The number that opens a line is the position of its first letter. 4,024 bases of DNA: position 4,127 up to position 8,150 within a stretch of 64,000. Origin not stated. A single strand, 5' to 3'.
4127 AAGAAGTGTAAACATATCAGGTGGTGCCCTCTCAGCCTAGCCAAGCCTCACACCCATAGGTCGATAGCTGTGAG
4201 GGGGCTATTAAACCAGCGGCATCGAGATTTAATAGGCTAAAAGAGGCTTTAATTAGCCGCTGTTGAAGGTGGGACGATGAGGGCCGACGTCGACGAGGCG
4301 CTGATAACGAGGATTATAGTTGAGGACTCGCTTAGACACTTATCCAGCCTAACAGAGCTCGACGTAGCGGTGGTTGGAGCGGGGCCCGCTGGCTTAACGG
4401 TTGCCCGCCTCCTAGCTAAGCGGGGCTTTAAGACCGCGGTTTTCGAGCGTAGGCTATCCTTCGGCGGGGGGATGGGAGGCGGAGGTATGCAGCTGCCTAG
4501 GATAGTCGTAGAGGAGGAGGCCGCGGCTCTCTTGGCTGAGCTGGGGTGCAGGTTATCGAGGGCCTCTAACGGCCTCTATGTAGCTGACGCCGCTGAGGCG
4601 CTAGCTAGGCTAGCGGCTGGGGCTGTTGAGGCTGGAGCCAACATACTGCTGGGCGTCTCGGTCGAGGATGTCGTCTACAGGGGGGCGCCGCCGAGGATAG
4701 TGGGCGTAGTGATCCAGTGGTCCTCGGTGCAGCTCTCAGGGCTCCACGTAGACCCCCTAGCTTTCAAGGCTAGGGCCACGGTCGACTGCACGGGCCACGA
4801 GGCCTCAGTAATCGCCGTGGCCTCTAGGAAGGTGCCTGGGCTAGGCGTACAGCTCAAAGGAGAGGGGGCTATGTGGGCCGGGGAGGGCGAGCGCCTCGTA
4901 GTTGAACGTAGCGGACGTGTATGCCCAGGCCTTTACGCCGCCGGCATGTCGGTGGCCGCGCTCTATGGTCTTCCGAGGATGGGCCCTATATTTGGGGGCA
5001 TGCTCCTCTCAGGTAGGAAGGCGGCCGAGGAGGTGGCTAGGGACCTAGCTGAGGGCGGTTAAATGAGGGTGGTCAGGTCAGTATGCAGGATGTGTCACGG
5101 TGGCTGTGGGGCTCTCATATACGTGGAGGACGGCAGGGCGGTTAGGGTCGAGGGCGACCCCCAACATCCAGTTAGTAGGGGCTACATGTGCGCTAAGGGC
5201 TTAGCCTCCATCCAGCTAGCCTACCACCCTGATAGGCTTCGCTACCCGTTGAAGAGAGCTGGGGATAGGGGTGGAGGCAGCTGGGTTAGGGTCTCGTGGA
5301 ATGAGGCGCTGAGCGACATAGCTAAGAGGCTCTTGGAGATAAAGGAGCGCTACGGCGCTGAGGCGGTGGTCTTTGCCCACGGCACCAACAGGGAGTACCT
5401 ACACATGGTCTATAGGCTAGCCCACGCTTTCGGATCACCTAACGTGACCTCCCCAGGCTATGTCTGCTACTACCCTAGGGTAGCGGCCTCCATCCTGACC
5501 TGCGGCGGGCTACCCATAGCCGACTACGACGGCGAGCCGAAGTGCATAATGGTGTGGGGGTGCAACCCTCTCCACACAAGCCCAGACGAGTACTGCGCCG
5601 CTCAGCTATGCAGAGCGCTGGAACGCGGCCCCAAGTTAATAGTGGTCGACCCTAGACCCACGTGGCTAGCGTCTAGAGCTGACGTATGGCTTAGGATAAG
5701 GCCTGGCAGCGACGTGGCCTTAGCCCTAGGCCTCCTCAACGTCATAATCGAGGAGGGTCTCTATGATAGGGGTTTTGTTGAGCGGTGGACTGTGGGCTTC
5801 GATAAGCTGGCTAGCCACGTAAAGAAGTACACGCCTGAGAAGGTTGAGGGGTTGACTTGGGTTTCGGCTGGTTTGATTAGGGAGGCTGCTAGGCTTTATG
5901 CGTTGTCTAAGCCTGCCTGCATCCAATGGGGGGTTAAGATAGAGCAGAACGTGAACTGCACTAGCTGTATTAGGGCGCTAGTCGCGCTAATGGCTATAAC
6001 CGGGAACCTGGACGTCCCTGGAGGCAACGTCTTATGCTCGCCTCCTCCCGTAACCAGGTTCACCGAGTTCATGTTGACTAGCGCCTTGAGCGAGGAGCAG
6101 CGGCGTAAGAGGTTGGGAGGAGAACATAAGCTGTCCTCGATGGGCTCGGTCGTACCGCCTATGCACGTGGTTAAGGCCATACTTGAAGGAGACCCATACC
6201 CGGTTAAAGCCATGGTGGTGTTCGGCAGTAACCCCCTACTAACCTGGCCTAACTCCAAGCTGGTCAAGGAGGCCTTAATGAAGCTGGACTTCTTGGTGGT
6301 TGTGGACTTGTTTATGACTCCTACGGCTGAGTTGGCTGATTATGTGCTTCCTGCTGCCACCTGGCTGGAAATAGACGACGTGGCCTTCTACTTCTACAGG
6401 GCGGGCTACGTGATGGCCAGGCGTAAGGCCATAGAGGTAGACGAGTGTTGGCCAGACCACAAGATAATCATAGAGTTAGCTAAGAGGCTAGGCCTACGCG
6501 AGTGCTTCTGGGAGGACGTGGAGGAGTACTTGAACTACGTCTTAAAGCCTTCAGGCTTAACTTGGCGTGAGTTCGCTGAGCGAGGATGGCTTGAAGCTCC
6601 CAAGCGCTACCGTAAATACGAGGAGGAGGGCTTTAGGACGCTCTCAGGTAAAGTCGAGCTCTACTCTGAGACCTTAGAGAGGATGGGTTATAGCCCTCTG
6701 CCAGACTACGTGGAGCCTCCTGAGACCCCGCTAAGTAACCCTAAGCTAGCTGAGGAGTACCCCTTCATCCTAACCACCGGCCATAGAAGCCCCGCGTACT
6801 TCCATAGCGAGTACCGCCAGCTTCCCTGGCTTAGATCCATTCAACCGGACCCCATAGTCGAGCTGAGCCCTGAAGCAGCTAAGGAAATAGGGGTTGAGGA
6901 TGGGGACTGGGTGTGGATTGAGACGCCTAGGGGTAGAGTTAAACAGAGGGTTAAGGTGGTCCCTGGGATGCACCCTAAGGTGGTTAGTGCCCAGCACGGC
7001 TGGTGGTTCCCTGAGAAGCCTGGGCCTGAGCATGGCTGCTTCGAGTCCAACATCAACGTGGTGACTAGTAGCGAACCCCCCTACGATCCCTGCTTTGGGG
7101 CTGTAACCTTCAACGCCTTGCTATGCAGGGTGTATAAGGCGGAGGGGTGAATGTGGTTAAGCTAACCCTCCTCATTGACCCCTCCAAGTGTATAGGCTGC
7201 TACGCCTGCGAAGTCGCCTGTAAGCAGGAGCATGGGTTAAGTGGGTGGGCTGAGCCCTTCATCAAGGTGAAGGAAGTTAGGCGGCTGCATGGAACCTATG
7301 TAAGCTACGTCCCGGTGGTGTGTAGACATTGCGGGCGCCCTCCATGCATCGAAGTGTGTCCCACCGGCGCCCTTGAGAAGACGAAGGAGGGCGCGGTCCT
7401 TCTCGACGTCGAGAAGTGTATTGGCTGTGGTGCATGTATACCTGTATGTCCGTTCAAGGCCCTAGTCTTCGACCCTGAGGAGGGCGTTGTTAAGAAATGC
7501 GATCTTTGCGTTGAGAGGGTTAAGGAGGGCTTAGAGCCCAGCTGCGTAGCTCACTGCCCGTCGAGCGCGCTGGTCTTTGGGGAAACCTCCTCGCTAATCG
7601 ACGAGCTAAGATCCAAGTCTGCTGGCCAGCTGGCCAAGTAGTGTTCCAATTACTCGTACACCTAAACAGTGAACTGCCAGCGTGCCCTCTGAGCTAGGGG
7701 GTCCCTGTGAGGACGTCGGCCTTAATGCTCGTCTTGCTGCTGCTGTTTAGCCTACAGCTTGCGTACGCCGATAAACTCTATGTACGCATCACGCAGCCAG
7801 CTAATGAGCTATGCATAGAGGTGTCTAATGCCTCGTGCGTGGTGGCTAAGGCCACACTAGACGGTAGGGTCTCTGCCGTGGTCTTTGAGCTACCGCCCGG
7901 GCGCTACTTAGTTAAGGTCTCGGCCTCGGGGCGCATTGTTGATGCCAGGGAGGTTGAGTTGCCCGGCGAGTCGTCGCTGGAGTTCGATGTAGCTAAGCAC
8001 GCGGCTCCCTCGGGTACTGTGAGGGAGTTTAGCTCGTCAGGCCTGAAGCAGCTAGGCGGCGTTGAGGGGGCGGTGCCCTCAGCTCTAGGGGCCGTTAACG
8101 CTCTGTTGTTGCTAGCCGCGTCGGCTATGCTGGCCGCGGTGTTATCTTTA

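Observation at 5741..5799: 59-nt and 35-nt tracts of perfect nucleotide identity between two otherwise diverged molybdopterin oxidoreductase paralogs (gene conversion)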

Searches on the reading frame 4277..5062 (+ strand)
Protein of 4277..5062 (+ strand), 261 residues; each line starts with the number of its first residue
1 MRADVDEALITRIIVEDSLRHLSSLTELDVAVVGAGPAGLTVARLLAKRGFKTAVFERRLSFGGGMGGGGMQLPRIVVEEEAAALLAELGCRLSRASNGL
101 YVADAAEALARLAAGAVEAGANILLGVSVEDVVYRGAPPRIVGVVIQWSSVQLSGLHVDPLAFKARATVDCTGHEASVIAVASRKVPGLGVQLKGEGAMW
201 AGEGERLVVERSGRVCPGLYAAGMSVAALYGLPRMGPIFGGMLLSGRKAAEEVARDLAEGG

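Call 10: search_protein_families(library=pfam, proteins=[window:4277-5062:+])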
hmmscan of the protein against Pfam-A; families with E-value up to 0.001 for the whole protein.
window:4277-5062:+ (261 aa): 8 families
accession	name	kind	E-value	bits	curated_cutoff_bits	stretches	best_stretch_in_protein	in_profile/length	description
PF01946.23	Thi4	-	9e-70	235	26.2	1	11-239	1-235/235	Thi4 family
PF01266.30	DAO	-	1.3e-10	41.8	27.9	1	29-67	1-39/353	FAD dependent oxidoreductase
PF13450.12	NAD_binding_8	-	6.9e-09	36.3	21.9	1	32-66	1-35/68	NAD(P)-binding Rossmann-like domain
PF12831.13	FAD_oxidored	-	1.1e-08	35.3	27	1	29-182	1-153/416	FAD dependent oxidoreductase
PF00890.30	FAD_binding_2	-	7.6e-08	32.4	20.4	1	29-74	1-48/414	FAD binding domain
PF01494.25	FAD_binding_3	-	2.1e-06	27.6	22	1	27-59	1-33/349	FAD binding domain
PF07992.20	Pyr_redox_2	-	2.5e-06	27.6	26.1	1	29-88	2-57/291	Pyridine nucleotide-disulphide oxidoreductase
PF03486.20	HI0933_like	-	0.00054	19.9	50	1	29-65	2-38/244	HI0933-like protein Rossmann domain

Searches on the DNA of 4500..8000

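Call 45: search_rna_families(source=window, start=4500, end=8000, threshold=evalue, max_evalue=1)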
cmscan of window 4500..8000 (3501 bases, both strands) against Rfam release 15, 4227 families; matches with E-value up to 1: 0.
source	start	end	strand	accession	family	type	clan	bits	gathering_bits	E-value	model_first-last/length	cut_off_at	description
